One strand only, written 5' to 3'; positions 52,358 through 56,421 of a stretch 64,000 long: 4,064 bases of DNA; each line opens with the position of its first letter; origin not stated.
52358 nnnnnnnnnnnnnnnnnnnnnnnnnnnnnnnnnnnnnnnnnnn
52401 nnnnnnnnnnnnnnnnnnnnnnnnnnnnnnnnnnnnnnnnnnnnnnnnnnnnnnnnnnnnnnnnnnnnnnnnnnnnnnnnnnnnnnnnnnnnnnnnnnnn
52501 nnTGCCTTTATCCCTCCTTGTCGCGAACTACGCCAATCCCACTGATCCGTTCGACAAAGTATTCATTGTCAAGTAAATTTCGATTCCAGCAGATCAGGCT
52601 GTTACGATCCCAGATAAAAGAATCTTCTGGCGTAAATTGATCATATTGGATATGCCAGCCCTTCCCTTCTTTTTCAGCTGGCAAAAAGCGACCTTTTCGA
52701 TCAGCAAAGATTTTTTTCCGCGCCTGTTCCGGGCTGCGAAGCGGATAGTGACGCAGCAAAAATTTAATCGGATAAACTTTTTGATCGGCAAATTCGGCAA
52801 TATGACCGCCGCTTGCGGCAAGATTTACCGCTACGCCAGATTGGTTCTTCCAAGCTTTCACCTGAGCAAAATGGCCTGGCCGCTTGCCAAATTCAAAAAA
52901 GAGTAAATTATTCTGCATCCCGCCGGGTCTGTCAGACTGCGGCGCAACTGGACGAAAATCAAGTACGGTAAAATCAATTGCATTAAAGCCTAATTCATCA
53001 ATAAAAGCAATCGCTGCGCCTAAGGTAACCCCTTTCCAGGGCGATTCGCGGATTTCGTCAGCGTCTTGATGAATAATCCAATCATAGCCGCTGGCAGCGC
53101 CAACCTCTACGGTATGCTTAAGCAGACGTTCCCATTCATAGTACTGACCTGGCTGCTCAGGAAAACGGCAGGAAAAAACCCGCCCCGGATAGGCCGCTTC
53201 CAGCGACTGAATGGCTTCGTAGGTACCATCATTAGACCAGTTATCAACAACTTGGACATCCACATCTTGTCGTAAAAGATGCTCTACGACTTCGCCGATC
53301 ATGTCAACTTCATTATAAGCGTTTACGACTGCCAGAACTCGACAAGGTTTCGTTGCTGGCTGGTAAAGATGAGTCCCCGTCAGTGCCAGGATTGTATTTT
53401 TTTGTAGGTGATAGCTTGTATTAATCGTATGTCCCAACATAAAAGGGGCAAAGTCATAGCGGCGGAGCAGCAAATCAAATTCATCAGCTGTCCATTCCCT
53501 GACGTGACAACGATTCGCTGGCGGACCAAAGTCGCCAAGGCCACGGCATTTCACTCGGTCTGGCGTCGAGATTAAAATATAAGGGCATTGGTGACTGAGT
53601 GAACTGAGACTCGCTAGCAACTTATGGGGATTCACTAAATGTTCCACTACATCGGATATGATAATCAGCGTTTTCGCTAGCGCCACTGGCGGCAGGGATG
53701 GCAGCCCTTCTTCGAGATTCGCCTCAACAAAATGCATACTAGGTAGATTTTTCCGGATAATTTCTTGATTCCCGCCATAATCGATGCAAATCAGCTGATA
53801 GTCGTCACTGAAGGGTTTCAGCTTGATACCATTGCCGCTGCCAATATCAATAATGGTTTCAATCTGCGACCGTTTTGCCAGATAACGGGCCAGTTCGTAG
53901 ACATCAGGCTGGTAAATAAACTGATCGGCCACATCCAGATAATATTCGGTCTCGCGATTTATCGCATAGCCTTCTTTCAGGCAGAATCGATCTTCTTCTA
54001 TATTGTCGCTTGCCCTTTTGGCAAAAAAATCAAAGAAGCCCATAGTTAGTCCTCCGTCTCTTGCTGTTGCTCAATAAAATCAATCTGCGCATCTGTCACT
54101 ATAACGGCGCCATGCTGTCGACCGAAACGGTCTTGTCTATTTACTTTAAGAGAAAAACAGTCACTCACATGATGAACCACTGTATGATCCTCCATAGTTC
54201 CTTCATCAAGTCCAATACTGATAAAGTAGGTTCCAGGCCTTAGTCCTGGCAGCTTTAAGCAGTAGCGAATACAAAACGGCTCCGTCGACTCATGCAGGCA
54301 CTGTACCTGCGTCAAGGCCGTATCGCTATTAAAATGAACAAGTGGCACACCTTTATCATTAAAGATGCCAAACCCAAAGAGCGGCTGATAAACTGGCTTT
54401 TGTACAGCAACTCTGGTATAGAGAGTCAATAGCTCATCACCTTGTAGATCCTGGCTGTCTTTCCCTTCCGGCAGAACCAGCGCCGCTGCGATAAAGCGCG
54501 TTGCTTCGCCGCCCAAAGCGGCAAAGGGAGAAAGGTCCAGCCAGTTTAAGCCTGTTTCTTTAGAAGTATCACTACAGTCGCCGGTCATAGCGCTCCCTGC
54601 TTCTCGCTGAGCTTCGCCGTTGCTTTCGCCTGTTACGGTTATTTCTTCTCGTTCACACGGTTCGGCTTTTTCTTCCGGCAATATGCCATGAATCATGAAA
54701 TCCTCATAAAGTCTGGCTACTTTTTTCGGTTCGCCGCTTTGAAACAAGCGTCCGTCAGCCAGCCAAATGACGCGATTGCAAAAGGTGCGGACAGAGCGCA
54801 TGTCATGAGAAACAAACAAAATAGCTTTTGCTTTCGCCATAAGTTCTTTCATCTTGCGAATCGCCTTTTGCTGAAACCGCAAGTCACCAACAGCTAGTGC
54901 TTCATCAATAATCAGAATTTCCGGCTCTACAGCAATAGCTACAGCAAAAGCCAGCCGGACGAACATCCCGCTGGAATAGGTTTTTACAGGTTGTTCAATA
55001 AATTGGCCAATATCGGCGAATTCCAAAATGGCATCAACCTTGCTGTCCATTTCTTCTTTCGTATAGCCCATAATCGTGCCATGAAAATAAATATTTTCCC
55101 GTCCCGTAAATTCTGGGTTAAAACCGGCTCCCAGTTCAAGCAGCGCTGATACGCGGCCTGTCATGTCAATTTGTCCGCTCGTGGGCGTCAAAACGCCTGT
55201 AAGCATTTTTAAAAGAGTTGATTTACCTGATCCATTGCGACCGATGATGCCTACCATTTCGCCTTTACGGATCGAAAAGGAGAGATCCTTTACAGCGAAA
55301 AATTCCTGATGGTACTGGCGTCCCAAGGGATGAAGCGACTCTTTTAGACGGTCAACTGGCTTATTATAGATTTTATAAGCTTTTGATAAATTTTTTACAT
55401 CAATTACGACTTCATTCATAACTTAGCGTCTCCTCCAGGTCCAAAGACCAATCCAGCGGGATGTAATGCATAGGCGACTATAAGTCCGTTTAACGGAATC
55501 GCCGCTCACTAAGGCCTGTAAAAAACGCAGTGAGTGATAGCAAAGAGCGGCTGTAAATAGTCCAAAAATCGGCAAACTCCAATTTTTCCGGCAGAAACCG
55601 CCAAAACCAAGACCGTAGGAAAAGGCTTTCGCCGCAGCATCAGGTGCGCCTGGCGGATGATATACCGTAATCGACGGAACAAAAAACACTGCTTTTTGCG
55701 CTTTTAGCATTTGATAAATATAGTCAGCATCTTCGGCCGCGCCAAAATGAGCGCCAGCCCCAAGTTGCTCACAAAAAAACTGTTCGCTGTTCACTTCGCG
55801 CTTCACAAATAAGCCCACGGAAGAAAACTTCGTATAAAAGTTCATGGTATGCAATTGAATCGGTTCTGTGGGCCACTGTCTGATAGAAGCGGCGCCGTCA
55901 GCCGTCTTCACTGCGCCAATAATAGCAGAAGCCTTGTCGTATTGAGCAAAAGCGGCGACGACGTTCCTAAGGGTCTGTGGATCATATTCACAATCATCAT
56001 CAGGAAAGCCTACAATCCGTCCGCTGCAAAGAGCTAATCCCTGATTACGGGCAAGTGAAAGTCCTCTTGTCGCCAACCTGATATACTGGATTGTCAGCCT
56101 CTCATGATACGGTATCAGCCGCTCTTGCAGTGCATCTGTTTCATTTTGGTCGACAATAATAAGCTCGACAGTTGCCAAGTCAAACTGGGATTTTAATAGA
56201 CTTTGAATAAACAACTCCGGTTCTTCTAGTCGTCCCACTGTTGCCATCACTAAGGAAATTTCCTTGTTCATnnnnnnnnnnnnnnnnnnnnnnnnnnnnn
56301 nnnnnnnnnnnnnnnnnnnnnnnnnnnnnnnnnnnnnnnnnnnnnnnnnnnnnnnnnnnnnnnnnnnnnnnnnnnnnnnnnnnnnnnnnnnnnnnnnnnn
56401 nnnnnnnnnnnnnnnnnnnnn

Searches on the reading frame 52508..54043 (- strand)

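Call 10: search_protein_families(library=pfam, proteins=[window:52508-54043:-], max_evalue=0.001)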
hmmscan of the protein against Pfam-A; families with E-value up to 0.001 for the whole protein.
window:52508-54043:- (511 aa): 4 families
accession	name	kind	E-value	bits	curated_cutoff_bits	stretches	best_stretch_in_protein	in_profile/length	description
PF00535.33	Glycos_transf_2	-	2.4e-08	34.5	23.3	1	239-331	3-90/168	Glycosyl transferase family 2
PF13489.12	Methyltransf_23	-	4.6e-08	33.4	27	1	51-199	13-160/164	Methyltransferase domain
PF13704.12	Glyco_tranf_2_4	-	1.5e-07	32.3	27.5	1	244-331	2-83/98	Glycosyl transferase family 2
PF13641.12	Glyco_tranf_2_3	-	0.00025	21.6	27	1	236-332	3-99/230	Glycosyltransferase like family 2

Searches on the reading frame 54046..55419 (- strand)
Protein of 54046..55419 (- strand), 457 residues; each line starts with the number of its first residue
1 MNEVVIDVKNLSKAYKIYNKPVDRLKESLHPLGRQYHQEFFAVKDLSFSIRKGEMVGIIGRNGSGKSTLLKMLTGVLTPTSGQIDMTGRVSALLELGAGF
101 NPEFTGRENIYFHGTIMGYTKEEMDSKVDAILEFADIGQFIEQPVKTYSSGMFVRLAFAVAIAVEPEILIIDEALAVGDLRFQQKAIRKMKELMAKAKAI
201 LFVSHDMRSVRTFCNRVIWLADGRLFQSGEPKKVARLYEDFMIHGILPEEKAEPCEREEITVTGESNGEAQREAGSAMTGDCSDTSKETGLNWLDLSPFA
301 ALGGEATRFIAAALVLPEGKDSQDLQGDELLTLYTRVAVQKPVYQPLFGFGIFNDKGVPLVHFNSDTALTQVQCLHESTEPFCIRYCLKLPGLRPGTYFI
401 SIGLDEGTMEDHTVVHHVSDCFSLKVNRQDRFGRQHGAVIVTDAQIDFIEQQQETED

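Call 10: search_protein_families(library=pfam, proteins=[window:54046-55419:-], max_evalue=0.001)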
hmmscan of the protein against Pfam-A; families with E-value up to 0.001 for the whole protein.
window:54046-55419:- (457 aa): 5 families
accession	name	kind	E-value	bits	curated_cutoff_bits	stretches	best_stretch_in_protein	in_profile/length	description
PF00005.33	ABC_tran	-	3.4e-27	96.1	25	1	43-175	1-136/137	ABC transporter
PF14524.12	Wzt_C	-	3.9e-16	59.8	30.4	1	308-429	11-133/143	Wzt C-terminal domain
PF13555.12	AAA_29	-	1.2e-05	25.4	27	1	49-81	18-50/61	P-loop containing region of AAA domain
PF13476.12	AAA_23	-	8.9e-05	23.6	27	1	45-84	12-50/201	AAA domain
PF13304.12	AAA_21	-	0.00052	20.6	27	0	56-77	2-23/304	AAA domain, putative AbiEii toxin, Type IV TA system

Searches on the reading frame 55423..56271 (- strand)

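Call 10: search_protein_families(library=pfam, proteins=[window:55423-56271:-], max_evalue=0.001)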
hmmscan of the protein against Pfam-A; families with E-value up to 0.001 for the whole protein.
window:55423-56271:- (282 aa): 2 families
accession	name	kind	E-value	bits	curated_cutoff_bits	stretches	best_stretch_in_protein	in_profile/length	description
PF00535.33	Glycos_transf_2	-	4.2e-18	66.3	23.3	1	19-131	14-126/168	Glycosyl transferase family 2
PF10111.15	Glyco_tranf_2_2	-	0.00084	19.3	27.3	0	27-118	23-115/276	Glycosyltransferase like family 2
